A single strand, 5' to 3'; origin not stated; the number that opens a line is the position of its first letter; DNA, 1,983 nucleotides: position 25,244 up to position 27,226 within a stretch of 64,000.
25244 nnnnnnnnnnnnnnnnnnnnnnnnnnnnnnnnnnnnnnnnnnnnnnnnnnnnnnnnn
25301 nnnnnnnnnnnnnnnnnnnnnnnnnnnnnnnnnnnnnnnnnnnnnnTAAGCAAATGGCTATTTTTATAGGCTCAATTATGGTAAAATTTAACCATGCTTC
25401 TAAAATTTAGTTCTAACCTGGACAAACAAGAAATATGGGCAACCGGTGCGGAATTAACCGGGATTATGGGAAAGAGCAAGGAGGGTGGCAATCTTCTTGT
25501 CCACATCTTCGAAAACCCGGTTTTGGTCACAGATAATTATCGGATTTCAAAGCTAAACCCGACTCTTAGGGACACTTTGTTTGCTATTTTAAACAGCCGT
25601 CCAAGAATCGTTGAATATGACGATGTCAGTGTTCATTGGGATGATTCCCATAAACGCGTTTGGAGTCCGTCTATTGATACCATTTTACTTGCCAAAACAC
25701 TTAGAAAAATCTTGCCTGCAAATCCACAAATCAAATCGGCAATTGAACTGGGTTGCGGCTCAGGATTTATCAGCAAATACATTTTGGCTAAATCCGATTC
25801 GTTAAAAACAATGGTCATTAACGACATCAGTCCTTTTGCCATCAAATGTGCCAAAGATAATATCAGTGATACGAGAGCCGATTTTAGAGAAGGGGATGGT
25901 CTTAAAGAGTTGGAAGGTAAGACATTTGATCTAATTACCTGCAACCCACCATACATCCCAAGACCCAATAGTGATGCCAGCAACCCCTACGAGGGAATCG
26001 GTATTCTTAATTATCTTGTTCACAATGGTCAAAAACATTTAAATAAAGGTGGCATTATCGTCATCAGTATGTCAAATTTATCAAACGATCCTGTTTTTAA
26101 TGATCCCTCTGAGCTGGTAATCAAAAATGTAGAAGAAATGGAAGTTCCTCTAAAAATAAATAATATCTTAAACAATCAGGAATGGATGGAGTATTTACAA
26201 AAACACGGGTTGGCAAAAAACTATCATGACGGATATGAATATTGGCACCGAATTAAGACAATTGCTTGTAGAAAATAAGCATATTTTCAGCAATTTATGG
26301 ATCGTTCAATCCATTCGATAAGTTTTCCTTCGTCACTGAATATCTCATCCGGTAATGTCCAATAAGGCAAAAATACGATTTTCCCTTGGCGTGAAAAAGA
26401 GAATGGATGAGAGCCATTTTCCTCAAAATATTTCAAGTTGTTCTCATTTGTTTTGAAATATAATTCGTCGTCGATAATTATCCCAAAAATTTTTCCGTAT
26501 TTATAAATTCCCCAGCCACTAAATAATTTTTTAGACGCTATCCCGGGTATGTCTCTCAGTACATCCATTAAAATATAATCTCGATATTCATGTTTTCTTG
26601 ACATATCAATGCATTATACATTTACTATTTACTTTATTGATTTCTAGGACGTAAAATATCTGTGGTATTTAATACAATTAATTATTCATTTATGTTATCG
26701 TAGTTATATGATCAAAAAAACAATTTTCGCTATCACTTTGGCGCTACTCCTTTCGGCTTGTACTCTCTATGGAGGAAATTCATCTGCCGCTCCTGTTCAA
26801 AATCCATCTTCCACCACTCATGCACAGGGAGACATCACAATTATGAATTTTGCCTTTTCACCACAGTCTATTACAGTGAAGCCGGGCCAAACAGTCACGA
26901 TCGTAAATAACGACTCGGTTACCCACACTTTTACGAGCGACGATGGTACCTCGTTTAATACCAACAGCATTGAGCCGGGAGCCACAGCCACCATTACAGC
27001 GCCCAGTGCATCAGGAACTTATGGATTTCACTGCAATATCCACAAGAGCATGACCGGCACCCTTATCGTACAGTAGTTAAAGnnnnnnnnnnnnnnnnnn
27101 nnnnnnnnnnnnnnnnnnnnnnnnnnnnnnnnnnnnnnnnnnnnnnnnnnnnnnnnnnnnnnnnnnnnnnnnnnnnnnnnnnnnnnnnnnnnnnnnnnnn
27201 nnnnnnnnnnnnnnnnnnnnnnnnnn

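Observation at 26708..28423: Cupredoxin lipoprotein immediately followed by a HIT (VTC2/GDPGP1-like) - Rieske fusion protein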

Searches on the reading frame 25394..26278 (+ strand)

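Call 3: search_protein_families(library=pfam, proteins=[window:25394-26278:+], max_evalue=1)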
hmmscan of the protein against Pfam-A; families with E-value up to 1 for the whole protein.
window:25394-26278:+ (294 aa): 13 families
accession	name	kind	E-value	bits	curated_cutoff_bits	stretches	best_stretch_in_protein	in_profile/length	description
PF05175.20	MTS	-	4.1e-15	56.3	23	1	99-226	23-141/170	Methyltransferase small domain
PF13847.12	Methyltransf_31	-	6.5e-09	36.1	27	1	115-271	6-144/145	Methyltransferase domain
PF13649.12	Methyltransf_25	-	5.8e-07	30.6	27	1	117-184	2-71/97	Methyltransferase domain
PF08241.18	Methyltransf_11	-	3.3e-06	28.1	21.2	1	118-184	2-67/95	Methyltransferase domain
PF08242.18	Methyltransf_12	-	7.8e-06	27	30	1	117-184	1-72/98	Methyltransferase domain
PF13489.12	Methyltransf_23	-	5.9e-05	23.3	27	1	99-274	9-160/164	Methyltransferase domain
PF02086.21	MethyltransfD12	-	0.00066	19.9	22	1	99-166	8-72/253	D12 class N6 adenine-specific DNA methyltransferase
PF12847.13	Methyltransf_18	-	0.0014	19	27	1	101-183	3-88/151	Methyltransferase domain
PF06325.19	PrmA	-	0.0062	16.5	22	1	114-184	163-233/296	Ribosomal protein L11 methyltransferase (PrmA)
PF07669.17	Eco57I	-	0.012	16.2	25.3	1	153-223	48-131/171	Eco57I restriction-modification methylase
PF10294.15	Methyltransf_16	-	0.036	14.3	21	1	86-159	18-91/174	Lysine methyltransferase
PF08513.17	LisH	-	0.18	12.3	21.6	0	204-212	7-15/27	LisH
PF03602.21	Cons_hypoth95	-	0.2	11.7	24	1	111-188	40-124/182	Conserved hypothetical protein 95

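Call 4: search_protein_families(library=ncbifam, proteins=[window:25394-26278:+], max_evalue=1)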
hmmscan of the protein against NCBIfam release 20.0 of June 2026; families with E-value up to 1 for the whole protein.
window:25394-26278:+ (294 aa): 23 families
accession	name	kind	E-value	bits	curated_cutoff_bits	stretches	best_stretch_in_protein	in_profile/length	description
NF011529.0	PRK14968.1-3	equivalog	2.4e-20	72.8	162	1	74-233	4-163/198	putative methyltransferase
TIGR03534.1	RF_mod_PrmC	equivalog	1.9e-18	66.8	199.1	1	87-194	64-173/253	peptide chain release factor N(5)-glutamine methyltransferase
TIGR00537.1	hemK_rel_arch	hypoth_equivalog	7.8e-17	61.5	87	1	89-235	1-150/179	HemK2/MTQ2 family protein methyltransferase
NF011530.0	PRK14968.1-4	equivalog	5.9e-16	58.4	243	1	73-228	4-159/202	putative methyltransferase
TIGR03533.1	L3_gln_methyl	equivalog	6.4e-13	48.7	229.7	1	98-224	108-249/284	50S ribosomal protein L3 N(5)-glutamine methyltransferase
NF011527.0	PRK14968.1-1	equivalog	6.4e-12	45.6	242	1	86-194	11-110/192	putative methyltransferase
TIGR00536.1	hemK_fam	subfamily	1e-11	44.5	115.5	1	89-192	91-197/286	HemK family protein methyltransferase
TIGR02072.1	BioC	equivalog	8.9e-09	35.5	184.95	1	100-184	20-104/244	malonyl-ACP O-methyltransferase BioC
TIGR03704.1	PrmC_rel_meth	equivalog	1.3e-08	34.6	248.8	1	88-190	62-166/251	putative protein N(5)-glutamine methyltransferase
NF002421.0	PRK01544.1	equivalog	3.2e-06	26.1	567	1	109-190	135-219/524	bifunctional peptide chain release factor N(5)-glutamine methyltransferase PrmC/tRNA (guanosine(46)-N7)-methyltransferase TrmB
NF011577.0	PRK15001.1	equivalog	4.9e-06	25.6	468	1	86-187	204-308/378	23S rRNA (guanine(1835)-N(2))-methyltransferase RlmG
NF007023.0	PRK09489.1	equivalog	6.7e-06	25.5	295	1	116-224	200-301/342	16S rRNA (guanine(1207)-N(2))-methyltransferase RsmC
NF011528.0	PRK14968.1-2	equivalog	6.9e-05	22.5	171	1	71-192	5-122/205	putative methyltransferase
TIGR00406.1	prmA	equivalog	0.00088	18.8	183.15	1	114-184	161-232/288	50S ribosomal protein L11 methyltransferase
NF004851.0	PRK06202.1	equivalog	0.00093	18.7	243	1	102-184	51-136/237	hypothetical protein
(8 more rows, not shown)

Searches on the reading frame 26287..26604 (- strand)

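Call 3: search_protein_families(library=pfam, proteins=[window:26287-26604:-], max_evalue=1)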
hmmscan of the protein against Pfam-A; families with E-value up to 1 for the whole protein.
window:26287-26604:- (105 aa): 2 families
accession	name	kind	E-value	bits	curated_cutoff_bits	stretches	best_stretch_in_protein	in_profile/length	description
PF04993.18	TfoX_N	-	6e-23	81.2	30.1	1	15-104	2-89/91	TfoX N-terminal domain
PF01419.22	Jacalin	-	0.063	14.2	22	1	36-77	78-120/136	Jacalin-like lectin domain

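Call 4: search_protein_families(library=ncbifam, proteins=[window:26287-26604:-], max_evalue=1)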
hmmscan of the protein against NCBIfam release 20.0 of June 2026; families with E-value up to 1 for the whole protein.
window:26287-26604:- (105 aa): 0 families

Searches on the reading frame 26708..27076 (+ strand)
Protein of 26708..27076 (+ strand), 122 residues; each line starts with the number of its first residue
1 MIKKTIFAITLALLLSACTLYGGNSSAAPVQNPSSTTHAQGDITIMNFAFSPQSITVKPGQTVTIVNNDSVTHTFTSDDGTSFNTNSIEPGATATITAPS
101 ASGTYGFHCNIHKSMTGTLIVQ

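Call 3: search_protein_families(library=pfam, proteins=[window:26708-27076:+], max_evalue=1)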
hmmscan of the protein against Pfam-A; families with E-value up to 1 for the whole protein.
window:26708-27076:+ (122 aa): 7 families
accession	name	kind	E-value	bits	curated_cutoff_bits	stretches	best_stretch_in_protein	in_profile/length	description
PF13473.12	Cupredoxin_1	-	8.4e-17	61.5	27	1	27-121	16-104/104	Cupredoxin-like domain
PF00127.26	Copper-bind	-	7.7e-09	36.3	21.2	1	43-122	7-99/99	Copper binding proteins, plastocyanin/azurin family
PF00932.25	LTD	-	0.0069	17.2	34.3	1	41-71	38-73/109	Lamin Tail Domain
PF08139.17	LPAM_1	-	0.0085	16.9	20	1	3-18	2-17/18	Prokaryotic membrane lipoprotein lipid attachment site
PF07731.20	Cu-oxidase_2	-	0.03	14.5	20.4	1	72-117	79-125/137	Multicopper oxidase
PF06280.18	fn3_5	-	0.048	14.8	27.6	1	32-66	41-75/112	Fn3-like domain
PF13663.11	DUF4148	-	0.099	13.5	27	1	3-40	3-40/62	Domain of unknown function (DUF4148)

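Call 4: search_protein_families(library=ncbifam, proteins=[window:26708-27076:+], max_evalue=1)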
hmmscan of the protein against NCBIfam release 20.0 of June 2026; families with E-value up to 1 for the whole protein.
window:26708-27076:+ (122 aa): 11 families
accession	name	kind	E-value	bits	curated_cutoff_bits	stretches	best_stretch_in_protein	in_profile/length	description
TIGR02656.1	cyanin_plasto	equivalog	1.3e-08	35.1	87.85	1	48-122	12-99/99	plastocyanin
NF051440.1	CuResCopIPSEAE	equivalog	3.6e-06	26.9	280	1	5-78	6-82/180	copper-resistant cuproprotein CopI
TIGR03102.1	halo_cynanin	subfamily_domain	1.5e-05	25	93.8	1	45-121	34-114/115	halocyanin domain-containing protein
TIGR02657.1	amicyanin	equivalog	1.7e-05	25.1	110.2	1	45-121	3-82/83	amicyanin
NF007697.0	PRK10378.1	subfamily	4.6e-05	22.7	297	1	28-122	25-116/375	iron uptake system protein EfeO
TIGR04246.1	nitrous_NosZ_Gp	equivalog_domain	0.00011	20.7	625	1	44-121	490-576/578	Sec-dependent nitrous-oxide reductase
NF041757.1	EfeO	equivalog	0.0012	17.9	270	1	31-119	9-104/359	iron uptake system protein EfeO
TIGR02375.1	pseudoazurin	equivalog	0.0014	18.3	109.85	1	48-117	10-80/116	pseudoazurin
TIGR03096.1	nitroso_cyanin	equivalog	0.016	15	142.85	1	42-113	50-122/135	nitrosocyanin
NF011433.1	PRK14864.1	equivalog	0.091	13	100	1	6-33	3-30/98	biofilm peroxide resistance protein BsmA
NF012200.0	choice_anch_D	domain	0.41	11.2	45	2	12-70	48-106/108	choice-of-anchor D domain-containing protein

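Call 97: search_protein_families(library=padloc, proteins=[window:26708-27076:+], max_evalue=0.01)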
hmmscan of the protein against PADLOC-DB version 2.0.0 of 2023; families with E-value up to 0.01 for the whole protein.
window:26708-27076:+ (122 aa): 0 families
